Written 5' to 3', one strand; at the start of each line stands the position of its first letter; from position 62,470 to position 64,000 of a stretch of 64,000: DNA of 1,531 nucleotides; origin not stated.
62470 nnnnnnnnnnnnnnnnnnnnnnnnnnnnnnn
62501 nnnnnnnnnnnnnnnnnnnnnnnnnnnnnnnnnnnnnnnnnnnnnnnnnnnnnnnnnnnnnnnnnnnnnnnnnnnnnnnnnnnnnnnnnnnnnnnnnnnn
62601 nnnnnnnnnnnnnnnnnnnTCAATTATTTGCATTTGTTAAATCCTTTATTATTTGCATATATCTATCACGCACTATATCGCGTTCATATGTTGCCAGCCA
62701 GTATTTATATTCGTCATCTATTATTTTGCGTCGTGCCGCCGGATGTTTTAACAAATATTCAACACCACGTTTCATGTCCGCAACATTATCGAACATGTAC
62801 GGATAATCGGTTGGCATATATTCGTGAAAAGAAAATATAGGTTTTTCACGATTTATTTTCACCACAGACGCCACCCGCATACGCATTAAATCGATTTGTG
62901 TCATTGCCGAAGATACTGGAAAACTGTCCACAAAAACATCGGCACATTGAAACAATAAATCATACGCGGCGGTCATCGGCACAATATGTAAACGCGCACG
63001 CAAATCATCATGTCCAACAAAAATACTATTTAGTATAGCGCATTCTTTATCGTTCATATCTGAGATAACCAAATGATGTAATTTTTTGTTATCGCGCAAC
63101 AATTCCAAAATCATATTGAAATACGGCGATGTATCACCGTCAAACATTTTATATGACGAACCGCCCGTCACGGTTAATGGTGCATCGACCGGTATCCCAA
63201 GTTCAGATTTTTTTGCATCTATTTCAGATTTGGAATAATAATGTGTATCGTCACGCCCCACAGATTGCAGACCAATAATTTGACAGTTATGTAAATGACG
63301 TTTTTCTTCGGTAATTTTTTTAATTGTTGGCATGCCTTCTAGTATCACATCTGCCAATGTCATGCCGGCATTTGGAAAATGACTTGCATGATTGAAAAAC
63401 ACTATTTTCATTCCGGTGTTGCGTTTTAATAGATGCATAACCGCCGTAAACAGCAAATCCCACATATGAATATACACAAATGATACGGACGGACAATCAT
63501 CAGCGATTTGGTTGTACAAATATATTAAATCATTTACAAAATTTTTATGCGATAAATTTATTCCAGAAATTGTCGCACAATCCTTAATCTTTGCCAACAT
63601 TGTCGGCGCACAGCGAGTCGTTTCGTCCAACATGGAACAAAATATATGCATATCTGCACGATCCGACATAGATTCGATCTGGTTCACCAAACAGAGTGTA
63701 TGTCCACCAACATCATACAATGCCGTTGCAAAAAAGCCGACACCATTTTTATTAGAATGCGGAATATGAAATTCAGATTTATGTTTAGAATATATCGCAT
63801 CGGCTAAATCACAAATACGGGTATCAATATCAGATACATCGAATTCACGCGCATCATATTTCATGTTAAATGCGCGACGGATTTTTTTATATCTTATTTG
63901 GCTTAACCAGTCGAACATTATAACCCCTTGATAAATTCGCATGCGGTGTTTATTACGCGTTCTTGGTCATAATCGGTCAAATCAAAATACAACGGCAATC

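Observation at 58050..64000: FkbH-like loader + stand-alone ACP + GNAT + VOC + GT-D + DUF1796 cluster: putative ACP-dependent glycan decoration pathway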

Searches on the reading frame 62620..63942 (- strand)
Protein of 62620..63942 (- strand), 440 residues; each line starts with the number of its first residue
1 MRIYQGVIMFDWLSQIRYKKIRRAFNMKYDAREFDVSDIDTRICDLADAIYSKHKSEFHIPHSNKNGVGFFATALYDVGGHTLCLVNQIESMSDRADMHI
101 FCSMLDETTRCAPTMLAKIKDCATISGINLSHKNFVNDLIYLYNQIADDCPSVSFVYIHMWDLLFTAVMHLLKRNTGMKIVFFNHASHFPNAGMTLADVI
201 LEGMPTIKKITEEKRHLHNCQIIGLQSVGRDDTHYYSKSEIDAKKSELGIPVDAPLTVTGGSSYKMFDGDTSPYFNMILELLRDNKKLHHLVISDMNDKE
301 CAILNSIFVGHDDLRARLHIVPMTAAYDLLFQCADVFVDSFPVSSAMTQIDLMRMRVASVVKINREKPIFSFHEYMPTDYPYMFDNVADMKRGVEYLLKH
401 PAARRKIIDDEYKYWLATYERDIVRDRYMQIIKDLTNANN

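Call 4: search_protein_families(library=pfam, proteins=[window:62620-63942:-], max_evalue=0.01)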
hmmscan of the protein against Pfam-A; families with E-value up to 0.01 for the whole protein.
window:62620-63942:- (440 aa): 0 families

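Call 5: search_protein_families(library=ncbifam, proteins=[window:62620-63942:-], max_evalue=0.01)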
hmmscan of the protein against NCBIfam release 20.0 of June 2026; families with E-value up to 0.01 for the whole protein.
window:62620-63942:- (440 aa): 0 families

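Call 10: find_encoding_contigs(protein=window:62620-63942:-, flank=10000, max_places=6)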
Protein window:62620-63942:- (440 aa): no gene with exactly this product is on record in the collection.
